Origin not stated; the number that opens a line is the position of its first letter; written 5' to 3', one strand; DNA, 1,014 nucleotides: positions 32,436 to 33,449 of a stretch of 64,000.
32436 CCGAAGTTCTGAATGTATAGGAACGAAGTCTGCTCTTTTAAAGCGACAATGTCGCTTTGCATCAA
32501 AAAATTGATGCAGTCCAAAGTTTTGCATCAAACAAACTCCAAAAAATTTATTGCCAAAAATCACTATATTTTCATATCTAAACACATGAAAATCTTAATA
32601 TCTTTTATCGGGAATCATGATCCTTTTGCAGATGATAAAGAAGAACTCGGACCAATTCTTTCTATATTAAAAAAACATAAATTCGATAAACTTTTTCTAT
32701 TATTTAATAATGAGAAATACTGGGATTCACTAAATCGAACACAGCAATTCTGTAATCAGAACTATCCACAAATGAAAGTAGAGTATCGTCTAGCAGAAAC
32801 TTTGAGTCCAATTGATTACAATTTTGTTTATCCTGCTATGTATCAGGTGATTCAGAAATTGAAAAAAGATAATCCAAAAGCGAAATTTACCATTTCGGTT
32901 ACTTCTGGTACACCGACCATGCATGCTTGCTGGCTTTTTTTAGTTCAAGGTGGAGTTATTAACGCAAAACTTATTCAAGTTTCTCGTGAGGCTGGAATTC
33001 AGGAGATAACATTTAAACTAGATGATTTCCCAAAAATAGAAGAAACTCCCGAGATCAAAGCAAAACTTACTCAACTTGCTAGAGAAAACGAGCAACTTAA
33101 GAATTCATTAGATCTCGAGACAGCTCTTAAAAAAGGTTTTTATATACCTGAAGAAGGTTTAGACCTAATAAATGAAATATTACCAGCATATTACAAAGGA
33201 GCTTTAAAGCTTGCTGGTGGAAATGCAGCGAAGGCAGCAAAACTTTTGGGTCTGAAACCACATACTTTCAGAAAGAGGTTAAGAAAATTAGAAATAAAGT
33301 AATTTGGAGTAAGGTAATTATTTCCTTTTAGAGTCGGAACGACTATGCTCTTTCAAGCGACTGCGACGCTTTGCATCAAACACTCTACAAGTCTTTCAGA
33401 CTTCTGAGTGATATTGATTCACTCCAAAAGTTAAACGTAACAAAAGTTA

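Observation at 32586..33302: Minimal RtcR: CARF sensor domain fused directly to a Fis HTH, without the sigma54 AAA+ engine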

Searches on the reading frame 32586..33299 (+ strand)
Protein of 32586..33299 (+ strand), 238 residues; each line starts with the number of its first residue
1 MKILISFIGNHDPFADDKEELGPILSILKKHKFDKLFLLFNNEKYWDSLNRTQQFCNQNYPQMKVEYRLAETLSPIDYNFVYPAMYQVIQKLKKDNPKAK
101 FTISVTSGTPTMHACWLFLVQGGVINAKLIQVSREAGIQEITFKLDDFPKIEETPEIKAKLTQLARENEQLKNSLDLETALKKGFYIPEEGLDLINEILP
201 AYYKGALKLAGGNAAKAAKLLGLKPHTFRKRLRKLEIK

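Call 3: search_protein_families(library=pfam, proteins=[window:32586-33299:+], max_evalue=1)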
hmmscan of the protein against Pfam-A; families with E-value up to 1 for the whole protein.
window:32586-33299:+ (238 aa): 8 families
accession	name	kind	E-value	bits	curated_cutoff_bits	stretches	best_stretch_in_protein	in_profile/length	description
PF06956.16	RtcR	-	3.6e-10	40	23.1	1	15-135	20-141/183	Regulator of RNA terminal phosphate cyclase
PF22208.1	Cas_Csm6_CARF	-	1.4e-06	28.4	27.5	1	74-133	11-70/106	Cas_Csm6 CARF domain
PF02954.25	HTH_8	-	2.7e-06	27.4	22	1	206-235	13-42/42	Bacterial regulatory protein, Fis family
PF13556.12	HTH_30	-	0.00032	20.9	27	1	210-236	11-37/59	PucR C-terminal helix-turn-helix domain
PF05047.22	L51_S25_CI-B8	-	0.048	14.1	26.6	0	90-111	10-32/52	Mitochondrial ribosomal protein L51 / S25 / CI-B8 domain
PF14294.11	DUF4372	-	0.11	13.1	25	1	24-60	9-45/74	Domain of unknown function (DUF4372)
PF01527.26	HTH_Tnp_1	-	0.19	12.4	24.1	0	132-174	29-73/75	Transposase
PF00126.33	HTH_1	-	0.2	12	26.6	1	212-236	14-38/60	Bacterial regulatory helix-turn-helix protein, lysR family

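Call 4: search_protein_families(library=ncbifam, proteins=[window:32586-33299:+], max_evalue=1)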
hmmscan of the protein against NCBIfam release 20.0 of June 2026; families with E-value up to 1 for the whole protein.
window:32586-33299:+ (238 aa): 9 families
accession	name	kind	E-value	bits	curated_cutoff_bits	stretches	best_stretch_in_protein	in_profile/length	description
TIGR02672.2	cas_csm6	equivalog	2.2e-16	60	150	1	2-133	1-137/433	type III-A CRISPR-associated CARF protein Csm6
NF038308.1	RNA_repair_RtcR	equivalog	2.5e-05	23.3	650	1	3-168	5-174/530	RNA repair transcriptional activator RtcR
NF001659.0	PRK00430.1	equivalog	0.0042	17.8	99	1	207-237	67-97/98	DNA-binding transcriptional regulator Fis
NF002517.0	PRK01905.1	equivalog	0.011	16.3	122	1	207-233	46-72/77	Fis family transcriptional regulator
NF041236.1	CAS_III-E_sigma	exception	0.017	15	100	1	152-235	118-196/206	type III-E CRISPR-associated RpoE-like sigma factor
NF040578.1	S1_dom_Ygs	exception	0.1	12.7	175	1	112-170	45-102/122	S1 domain-containing post-transcriptional regulator Ygs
TIGR01818.1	ntrC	equivalog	0.11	11.2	558.6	1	197-235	425-463/463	nitrogen regulation protein NR(I)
TIGR02974.1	phageshock_pspF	equivalog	0.12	11.6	443.55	1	160-234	261-335/336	phage shock protein operon transcriptional activator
TIGR01817.1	nifA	equivalog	0.16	10.7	528.85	1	206-238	498-530/534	nif-specific transcriptional activator NifA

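Call 5: search_protein_families(library=padloc, proteins=[window:32586-33299:+], max_evalue=1)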
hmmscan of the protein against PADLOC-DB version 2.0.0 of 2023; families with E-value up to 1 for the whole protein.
window:32586-33299:+ (238 aa): 20 families
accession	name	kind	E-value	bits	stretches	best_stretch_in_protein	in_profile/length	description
PDLC01995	RtcR_PspF2--CARF_AAA_HTH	-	1.3e-31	108.3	2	1-173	1-164/481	-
PDLC01994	RtcR_PspF1--CARF_AAA_HTH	-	3.6e-15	54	1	15-133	13-124/468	-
PDLC01816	CARF1--CARF_HEPN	-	6.2e-14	49.7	1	1-139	1-148/427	-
PDLC01031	Csx1/Csm6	-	8e-14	49.9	1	1-158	2-142/357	CARF+HEPN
PDLC01797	CARF1--CARF_HEPN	-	3.7e-13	47.3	1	2-133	1-137/428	-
PDLC01993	RtcR--CARF_AAA_HTH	-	2.7e-11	40.6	1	18-136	22-141/523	-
PDLC01804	CARF1--CARF_HEPN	-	7.6e-11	39.6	1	1-137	1-142/422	-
PDLC01800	CARF1--CARF_HEPN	-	6.3e-10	36.9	1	1-134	1-132/385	-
PDLC01794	CARF1--CARF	-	8.1e-10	36.8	1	1-119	2-110/168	-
PDLC01806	CARF1--CARF_HEPN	-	9.6e-10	36.1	1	3-134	4-146/410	-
PDLC01807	CARF1--CARF_HEPN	-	3.6e-09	34.1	1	2-135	4-137/457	-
PDLC01803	CARF1--CARF_HEPN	-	3.4e-08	30.9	1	1-119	1-118/426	-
PDLC01359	Csm6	-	2e-07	28.6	1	73-236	11-158/316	CAS-III; associated_signaling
PDLC01638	Csm6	-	7e-07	26.6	1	73-133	11-71/355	CAS-III; associated_signaling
PDLC01811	CARF1--CARF_HEPN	-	0.0011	16.1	1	20-119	57-155/436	-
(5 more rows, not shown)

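Call 9: find_homologous_proteins(query=window:32586-33299:+, max_evalue=0.001)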
Query window:32586-33299:+ (238 aa): 73 proteins with E <= 0.001 among 932 candidates.
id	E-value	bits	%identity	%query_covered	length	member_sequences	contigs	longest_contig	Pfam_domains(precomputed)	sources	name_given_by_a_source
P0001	9.7e-155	531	100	100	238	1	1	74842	PF22208.2,PF02954.26,PF06956.17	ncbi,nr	ncbi:MAG: hypothetical protein K9N09_02560 [Candidatus Cloacimonetes bacterium]|nr:hypothetical prot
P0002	9.4e-131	452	85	100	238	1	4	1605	PF02954.26,PF06956.17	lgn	-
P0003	7.7e-128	443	82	100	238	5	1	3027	PF06956.17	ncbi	-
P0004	2.7e-124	431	78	99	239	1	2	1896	PF06956.17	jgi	-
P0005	1.5e-123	429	78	99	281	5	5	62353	PF02954.26,PF06956.17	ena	-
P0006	3.2e-123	428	79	99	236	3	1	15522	PF06956.17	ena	-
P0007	1.2e-121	423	79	99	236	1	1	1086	PF02954.26,PF06956.17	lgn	-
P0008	2.5e-121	422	78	100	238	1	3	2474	PF02954.26,PF06956.17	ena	-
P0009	3.6e-121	421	79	98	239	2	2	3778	PF02954.26,PF06956.17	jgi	jgi:hypothetical protein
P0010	1.7e-120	419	77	99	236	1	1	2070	PF02954.26,PF06956.17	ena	-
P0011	9.2e-120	416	77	98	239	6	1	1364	PF22208.2,PF06956.17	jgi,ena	-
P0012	1.7e-119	416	76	100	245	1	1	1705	PF22208.2,PF02954.26,PF06956.17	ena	-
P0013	2.8e-119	415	78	98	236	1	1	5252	PF22208.2,PF02954.26,PF06956.17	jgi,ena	-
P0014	2.9e-119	415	76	99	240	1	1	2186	PF22208.2,PF02954.26,PF06956.17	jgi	jgi:hypothetical protein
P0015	3.8e-119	414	74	100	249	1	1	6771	PF06956.17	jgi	jgi:hypothetical protein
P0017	1.4e-118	413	78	98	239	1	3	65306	PF02954.26,PF06956.17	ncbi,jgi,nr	ncbi:MAG: hypothetical protein HQ534_02555 [Armatimonadetes bacterium]|nr:hypothetical protein [Arma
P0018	3.7e-118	411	75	99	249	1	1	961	PF22208.2,PF02954.26,PF06956.17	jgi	jgi:hypothetical protein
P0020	1.9e-117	409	75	99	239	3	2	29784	PF02954.26,PF06956.17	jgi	jgi:hypothetical protein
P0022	1.7e-116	406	75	99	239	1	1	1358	PF02954.26,PF06956.17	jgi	jgi:hypothetical protein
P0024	2.6e-116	405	76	100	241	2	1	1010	PF02954.26,PF06956.17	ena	-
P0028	1.7e-112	393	72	99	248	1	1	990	PF02954.26,PF06956.17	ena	-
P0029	1.6e-111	389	72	100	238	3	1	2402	PF02954.26,PF06956.17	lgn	-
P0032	4.9e-110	385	70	100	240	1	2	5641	PF22208.2,PF02954.26,PF06956.17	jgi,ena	-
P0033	2.6e-109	382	68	100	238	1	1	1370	PF22208.2,PF02954.26,PF06956.17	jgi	jgi:sigma54-dependent transcription regulator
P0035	3.8e-108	378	68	100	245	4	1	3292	PF02954.26,PF06956.17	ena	-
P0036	4.7e-108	378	68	98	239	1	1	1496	PF02954.26,PF06956.17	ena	-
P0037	5.6e-108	378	70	99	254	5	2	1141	PF02954.26,PF06956.17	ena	-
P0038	6.8e-107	374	68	100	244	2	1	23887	PF02954.26,PF06956.17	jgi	-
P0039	1.2e-106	374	69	99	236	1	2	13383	PF22208.2,PF02954.26,PF06956.17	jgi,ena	jgi:hypothetical protein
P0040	1.3e-106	373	69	98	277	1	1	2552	PF02954.26,PF06956.17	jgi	jgi:hypothetical protein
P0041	2.7e-106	372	69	99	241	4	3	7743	PF22208.2,PF02954.26,PF06956.17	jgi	jgi:hypothetical protein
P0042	2.2e-105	369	67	98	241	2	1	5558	PF22208.2,PF02954.26,PF06956.17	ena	-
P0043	2.4e-105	369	68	100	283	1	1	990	PF22208.2,PF02954.26,PF06956.17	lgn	-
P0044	4.6e-105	368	67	100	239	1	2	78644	PF02954.26,PF06956.17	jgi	-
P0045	5.1e-105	368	69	99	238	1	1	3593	PF02954.26,PF06956.17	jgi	jgi:hypothetical protein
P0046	1.1e-104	367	68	100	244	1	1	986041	PF02954.26,PF06956.17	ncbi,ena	-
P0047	2.2e-103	363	65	99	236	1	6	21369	PF22208.2,PF06956.17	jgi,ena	jgi:hypothetical protein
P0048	3.0e-103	362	68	100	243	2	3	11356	PF02954.26,PF06956.17,PF13556.13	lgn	-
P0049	2.2e-102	360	66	99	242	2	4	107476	PF06956.17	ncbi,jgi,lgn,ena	-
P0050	2.0e-101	356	64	100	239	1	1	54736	PF22208.2,PF06956.17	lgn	-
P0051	4.1e-97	342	64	99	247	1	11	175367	PF22208.2,PF02954.26,PF06956.17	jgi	jgi:hypothetical protein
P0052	1.3e-95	337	64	99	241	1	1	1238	PF22208.2,PF02954.26,PF06956.17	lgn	-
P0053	5.0e-95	335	73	83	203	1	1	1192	PF22208.2,PF02954.26,PF06956.17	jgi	-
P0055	1.2e-89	318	62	100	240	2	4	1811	PF22208.2,PF02954.26,PF06956.17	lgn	-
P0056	5.3e-89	316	61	99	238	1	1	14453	PF22208.2,PF02954.26,PF06956.17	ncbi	-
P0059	1.4e-82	295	91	63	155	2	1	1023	PF02954.26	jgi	jgi:DNA-binding protein Fis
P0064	2.5e-51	193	71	49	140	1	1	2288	PF02954.26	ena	-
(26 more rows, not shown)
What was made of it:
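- NCBI annotates some homologs as 'RtcR family protein, partial' (call 9).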

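Call 11: find_encoding_contigs(protein=P0046, flank=8000, max_places=2)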
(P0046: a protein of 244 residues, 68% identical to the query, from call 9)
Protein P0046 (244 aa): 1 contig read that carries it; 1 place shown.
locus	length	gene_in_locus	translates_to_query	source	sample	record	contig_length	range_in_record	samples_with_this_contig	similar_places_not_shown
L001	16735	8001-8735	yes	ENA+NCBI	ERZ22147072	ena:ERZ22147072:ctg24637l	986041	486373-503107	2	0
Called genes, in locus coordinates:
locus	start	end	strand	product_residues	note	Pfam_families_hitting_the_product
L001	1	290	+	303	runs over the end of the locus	PF00146:NADHdh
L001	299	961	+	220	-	PF01058:Oxidored_q6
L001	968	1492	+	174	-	PF00329:Complex1_30kDa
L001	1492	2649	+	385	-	PF00346:Complex1_49kDa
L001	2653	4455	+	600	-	PF12838:Fer4_7, PF14697:Fer4_21 (weak), PF13534:Fer4_17 (weak), PF14691:Fer4_20, PF01266:DAO (weak), PF07992:Pyr_redox_2, PF13450:NAD_binding_8, PF13738:Pyr_redox_3 (weak), +12 more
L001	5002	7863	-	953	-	PF22544:HYDIN_VesB_CFA65-like_Ig (faint)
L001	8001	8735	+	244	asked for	PF06956:RtcR, PF02954:HTH_8 (weak)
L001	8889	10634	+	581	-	PF13181:TPR_8 (faint), PF13431:TPR_17 (faint), PF13414:TPR_11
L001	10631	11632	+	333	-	-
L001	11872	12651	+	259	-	PF03309:Pan_kinase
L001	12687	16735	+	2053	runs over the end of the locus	-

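Call 12: find_encoding_contigs(protein=P0051, flank=8000, max_places=3)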
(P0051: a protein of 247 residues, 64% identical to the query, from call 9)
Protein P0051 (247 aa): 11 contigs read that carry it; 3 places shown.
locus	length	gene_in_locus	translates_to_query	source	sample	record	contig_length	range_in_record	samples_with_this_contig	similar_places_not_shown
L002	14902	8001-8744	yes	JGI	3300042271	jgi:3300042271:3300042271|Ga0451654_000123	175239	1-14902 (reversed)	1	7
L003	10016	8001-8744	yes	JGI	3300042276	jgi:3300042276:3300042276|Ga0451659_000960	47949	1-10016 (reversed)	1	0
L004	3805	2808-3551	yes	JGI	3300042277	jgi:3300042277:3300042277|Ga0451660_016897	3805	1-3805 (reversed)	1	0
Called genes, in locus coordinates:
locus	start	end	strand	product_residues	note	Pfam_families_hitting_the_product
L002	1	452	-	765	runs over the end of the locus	PF03030:H_PPase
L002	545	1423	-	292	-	PF00892:EamA, PF03151:TPT (faint), PF00892:EamA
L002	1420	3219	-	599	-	PF00009:GTP_EFTU, PF03144:GTP_EFTU_D2, PF00679:EFG_C, PF06421:LepA_C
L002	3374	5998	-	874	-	PF15902:Sortilin-Vps10 (faint), PF18962:Por_Secre_tail, PF13860:FlgD_ig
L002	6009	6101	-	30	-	-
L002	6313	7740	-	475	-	PF00474:SSF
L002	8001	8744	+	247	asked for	PF06956:RtcR, PF22208:Cas_Csm6_CARF (weak), PF02954:HTH_8 (weak)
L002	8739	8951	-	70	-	-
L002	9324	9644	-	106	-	PF01909:NTP_transf_2, PF18765:Polbeta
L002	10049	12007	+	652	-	PF13181:TPR_8 (faint), PF13428:TPR_14 (faint), PF00515:TPR_1 (faint), PF07719:TPR_2 (faint)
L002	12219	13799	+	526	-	-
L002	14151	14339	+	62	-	-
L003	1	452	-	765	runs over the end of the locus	PF03030:H_PPase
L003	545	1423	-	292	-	PF00892:EamA, PF03151:TPT (faint), PF00892:EamA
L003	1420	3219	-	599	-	PF00009:GTP_EFTU, PF03144:GTP_EFTU_D2, PF00679:EFG_C, PF06421:LepA_C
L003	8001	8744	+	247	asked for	PF06956:RtcR, PF22208:Cas_Csm6_CARF (weak), PF02954:HTH_8 (weak)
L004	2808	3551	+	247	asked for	PF06956:RtcR, PF22208:Cas_Csm6_CARF (weak), PF02954:HTH_8 (weak)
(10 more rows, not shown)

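Call 13: find_encoding_contigs(protein=P0017, flank=8000, max_places=2)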
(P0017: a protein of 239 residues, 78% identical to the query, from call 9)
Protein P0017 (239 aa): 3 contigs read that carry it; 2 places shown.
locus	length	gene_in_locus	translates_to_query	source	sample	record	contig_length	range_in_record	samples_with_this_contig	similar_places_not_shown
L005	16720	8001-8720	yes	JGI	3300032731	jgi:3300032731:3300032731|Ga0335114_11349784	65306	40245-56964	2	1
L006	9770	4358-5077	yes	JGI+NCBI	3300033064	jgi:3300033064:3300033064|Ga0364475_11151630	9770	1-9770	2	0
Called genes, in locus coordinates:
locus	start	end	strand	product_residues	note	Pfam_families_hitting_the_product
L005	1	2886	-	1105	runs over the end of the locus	PF13529:Peptidase_C39_2 (faint), PF13860:FlgD_ig, PF18962:Por_Secre_tail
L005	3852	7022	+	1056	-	PF00176:SNF2-rel_dom, PF04851:ResIII, PF00271:Helicase_C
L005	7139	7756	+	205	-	PF01205:Impact_N, PF09186:DUF1949 (weak)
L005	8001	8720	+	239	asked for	PF06956:RtcR, PF02954:HTH_8 (weak)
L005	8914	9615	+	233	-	PF04002:RadC (faint)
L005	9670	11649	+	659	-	-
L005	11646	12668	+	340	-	-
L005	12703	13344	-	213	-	PF13353:Fer4_12, PF04055:Radical_SAM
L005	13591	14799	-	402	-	PF01979:Amidohydro_1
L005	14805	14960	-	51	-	-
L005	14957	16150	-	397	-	PF12797:Fer4_2 (faint), PF12837:Fer4_6 (faint), PF12838:Fer4_7, PF13187:Fer4_9 (weak), PF13237:Fer4_10 (weak), PF00037:Fer4 (weak), PF01012:ETF, PF00766:ETF_alpha, +2 more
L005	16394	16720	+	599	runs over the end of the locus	PF00009:GTP_EFTU, PF01926:MMR_HSR1 (faint), PF10662:PduV-EutP (faint), PF00071:Ras (weak), PF03144:GTP_EFTU_D2, PF14492:EFG_III (faint), PF00679:EFG_C, PF06421:LepA_C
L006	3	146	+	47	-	?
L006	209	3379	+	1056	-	PF00176:SNF2-rel_dom, PF04851:ResIII, PF00271:Helicase_C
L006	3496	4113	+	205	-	PF01205:Impact_N, PF09186:DUF1949 (weak)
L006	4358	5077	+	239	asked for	PF06956:RtcR, PF02954:HTH_8 (weak)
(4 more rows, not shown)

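Call 15: search_protein_representatives(protein=window:32586-33299:+)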
Query: 238 residues. Proteins with E-value up to 0.001 (for the whole library): 618; up to 1e-10: 185; up to 1e-30: 9. The best 150 are listed.
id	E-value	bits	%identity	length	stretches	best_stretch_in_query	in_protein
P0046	3.4e-105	367.1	68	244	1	1-237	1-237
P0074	8.6e-66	238.1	49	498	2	2-179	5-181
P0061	8.7e-59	215.2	48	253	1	2-237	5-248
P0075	1.7e-42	161.9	41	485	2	3-181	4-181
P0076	9.4e-42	159.5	45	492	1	1-178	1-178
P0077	1.2e-34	136.2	37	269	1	2-233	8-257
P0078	2.8e-33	131.8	61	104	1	1-94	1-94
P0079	1.9e-32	129.1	61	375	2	112-179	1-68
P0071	3.1e-31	125.1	48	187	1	1-138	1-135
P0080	1.4e-28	116.4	39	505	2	41-177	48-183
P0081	6.2e-26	107.8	36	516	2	2-165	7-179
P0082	1.1e-24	103.7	33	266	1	2-235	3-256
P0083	3.6e-24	102.0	38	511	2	3-159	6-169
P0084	6.2e-23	97.9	32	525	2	3-172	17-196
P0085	6.5e-23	97.9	41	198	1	77-236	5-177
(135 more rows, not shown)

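Call 27: find_related_loci(query=window:32586-33299:+, collection=genome_contigs, flank=7000)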
Query window:32586-33299:+ (238 aa) in genome_contigs; peptide patterns used: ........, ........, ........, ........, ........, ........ (x = any residue, [..] = any of these).
305 stretches matched a pattern, but none encodes a relative of the query by tblastn (E <= 1e-3).

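Call 28: find_related_loci(query=window:32586-33299:+, collection=metagenome_contigs, flank=7000)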
Query window:32586-33299:+ (238 aa) in metagenome_contigs; peptide patterns used: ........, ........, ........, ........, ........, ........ (x = any residue, [..] = any of these).
322 stretches matched a pattern; 1 encode a relative of the query (tblastn E <= 1e-3); 1 distinct loci.
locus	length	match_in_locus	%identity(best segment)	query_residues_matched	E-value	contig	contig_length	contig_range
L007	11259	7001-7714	68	1-238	1e-115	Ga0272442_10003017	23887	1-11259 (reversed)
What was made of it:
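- Tried and rejected: Locus searches with the single protein as query gave nothing in genome_contigs and one locus in metagenome_contigs (calls 27, 28).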

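Call 30: find_related_loci(query=A2, collection=genome_contigs, flank=7000)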
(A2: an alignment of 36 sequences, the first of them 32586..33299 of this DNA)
Query A2 (238 aa) in genome_contigs; peptide patterns used: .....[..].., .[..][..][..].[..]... (x = any residue, [..] = any of these).
78 stretches matched a pattern; 59 encode a relative of the query (tblastn E <= 1e-3); 59 distinct loci.
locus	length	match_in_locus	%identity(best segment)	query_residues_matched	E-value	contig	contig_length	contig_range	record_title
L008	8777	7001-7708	79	1-236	2e-130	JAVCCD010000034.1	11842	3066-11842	MAG: Candidatus Tenebribacter mawsonii isolate MAG_3300035698_1174 Ga0374944_065488, whole genome shotgun sequence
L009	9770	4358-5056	78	1-233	7e-124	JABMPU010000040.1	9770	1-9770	MAG: Armatimonadota bacterium isolate bin.262 k141_1275351, whole genome shotgun sequence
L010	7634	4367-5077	67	1-237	2e-113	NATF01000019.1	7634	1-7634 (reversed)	MAG: Candidatus Cloacimonas sp. 4484_275 ex4484_275_scaffold_10633, whole genome shotgun sequence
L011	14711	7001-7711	68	1-237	2e-111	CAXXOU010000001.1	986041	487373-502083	MAG: Candidatus Cloacimonadales bacterium isolate b7261744-8048-4391-bc20-4309e884055d genome assembly, contig: contig_1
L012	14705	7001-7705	66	1-235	1e-109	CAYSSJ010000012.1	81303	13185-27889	MAG TPA_asm: uncultured Candidatus Cloacimonadota bacterium isolate SRP241341_co1_26 genome assembly, contig: NODE_391_l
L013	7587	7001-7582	65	1-194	7e-90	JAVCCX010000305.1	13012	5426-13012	MAG: Candidatus Zophobacter franzmannii isolate MAG_3300035698_360 Ga0374944_358548, whole genome shotgun sequence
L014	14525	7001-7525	57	1-177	2e-65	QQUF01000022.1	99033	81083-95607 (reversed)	MAG: Calditrichaeota bacterium isolate CLD3 121, whole genome shotgun sequence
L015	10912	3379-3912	58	1-178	1e-64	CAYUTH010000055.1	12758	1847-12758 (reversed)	MAG TPA_asm: uncultured Candidatus Cloacimonadota bacterium isolate SRP178699_co1_21 genome assembly, contig: NODE_6567_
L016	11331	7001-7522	56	3-178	7e-64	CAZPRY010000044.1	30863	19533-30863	MAG TPA_asm: uncultured bacterium isolate SRP178699_co1_642 genome assembly, contig: NODE_1564_length_30863_cov_9.834394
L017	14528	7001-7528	56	1-178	1e-63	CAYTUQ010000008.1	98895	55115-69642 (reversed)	MAG TPA_asm: uncultured bacterium isolate binchicken_co262_234 genome assembly, contig: NODE_123_length_98895_cov_24.187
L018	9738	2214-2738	53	1-177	5e-62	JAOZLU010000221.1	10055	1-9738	MAG: Desulfobacterales bacterium isolate GMC2_bin_2_sub GMC2_1300_length_10055_cov_30.969100, whole genome shotgun seque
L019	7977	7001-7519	53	1-175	1e-61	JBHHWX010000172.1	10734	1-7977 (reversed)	MAG: bacterium isolate D_3_bin.27 NODE_2826_length_10734_cov_6.190842, whole genome shotgun sequence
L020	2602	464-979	54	1-177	4e-62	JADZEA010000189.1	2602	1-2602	MAG: bacterium isolate SJ803 c_000000943197, whole genome shotgun sequence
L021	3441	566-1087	53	1-177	2e-61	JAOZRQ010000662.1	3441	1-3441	MAG: Desulfobacterales bacterium isolate GMC6.concoct.52 GMC6_50046_length_3441_cov_11.519787, whole genome shotgun sequ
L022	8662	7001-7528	54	1-178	3e-61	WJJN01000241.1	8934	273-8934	MAG: candidate division KSB1 bacterium isolate Bin_079 k141_639695, whole genome shotgun sequence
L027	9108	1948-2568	46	2-205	1e-58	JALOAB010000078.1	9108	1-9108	MAG: Candidatus Neomarinimicrobiota bacterium isolate SO_2017_LW2 bin 134 scaffold_16481_c1_LW138R_2017, whole genome sh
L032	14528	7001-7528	51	2-178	1e-57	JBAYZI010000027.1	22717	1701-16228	MAG: Candidatus Cloacimonadales bacterium isolate SO_2017_CLC_51 scaffold_2854_c1_PH3_2017, whole genome shotgun sequenc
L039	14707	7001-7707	70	1-236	1e-96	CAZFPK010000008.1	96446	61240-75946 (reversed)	MAG TPA_asm: uncultured Candidatus Cloacimonadota bacterium isolate SRP077602_co5_585 genome assembly, contig: NODE_770_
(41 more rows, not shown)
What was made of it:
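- Tried and rejected: The alignment-based rescan worked (call 30).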
